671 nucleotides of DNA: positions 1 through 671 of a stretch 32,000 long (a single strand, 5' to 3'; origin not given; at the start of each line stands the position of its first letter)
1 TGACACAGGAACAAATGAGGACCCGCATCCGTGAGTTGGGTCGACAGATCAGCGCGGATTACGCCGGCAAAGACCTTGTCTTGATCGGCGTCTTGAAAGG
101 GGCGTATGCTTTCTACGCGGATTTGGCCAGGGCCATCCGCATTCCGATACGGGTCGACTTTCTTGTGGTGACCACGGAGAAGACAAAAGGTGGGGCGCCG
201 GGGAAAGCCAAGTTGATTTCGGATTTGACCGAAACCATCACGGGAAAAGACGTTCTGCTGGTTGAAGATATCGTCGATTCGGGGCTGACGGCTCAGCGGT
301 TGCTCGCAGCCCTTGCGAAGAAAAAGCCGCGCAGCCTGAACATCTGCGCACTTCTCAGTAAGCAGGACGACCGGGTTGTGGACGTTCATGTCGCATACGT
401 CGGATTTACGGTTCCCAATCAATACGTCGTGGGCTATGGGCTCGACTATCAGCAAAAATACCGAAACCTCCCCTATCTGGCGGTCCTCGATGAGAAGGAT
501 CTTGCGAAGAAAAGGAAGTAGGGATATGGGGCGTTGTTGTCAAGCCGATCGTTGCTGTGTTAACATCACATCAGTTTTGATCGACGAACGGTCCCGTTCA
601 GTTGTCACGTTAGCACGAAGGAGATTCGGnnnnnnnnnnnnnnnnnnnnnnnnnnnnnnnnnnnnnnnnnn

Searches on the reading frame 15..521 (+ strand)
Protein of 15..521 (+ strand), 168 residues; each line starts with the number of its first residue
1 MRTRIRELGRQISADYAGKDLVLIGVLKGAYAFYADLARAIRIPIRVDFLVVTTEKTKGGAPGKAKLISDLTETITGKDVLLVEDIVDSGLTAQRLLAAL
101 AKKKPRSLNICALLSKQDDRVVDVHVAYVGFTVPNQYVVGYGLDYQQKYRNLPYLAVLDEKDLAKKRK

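Call 89: search_protein_families(library=pfam, proteins=[window:15-521:+], max_evalue=0.0001)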
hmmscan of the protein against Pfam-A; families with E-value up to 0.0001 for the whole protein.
window:15-521:+ (168 aa): 1 family
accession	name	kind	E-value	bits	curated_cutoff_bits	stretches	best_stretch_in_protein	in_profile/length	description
PF00156.33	Pribosyltran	-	1.9e-23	83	26.3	1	4-146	14-158/158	Phosphoribosyl transferase domain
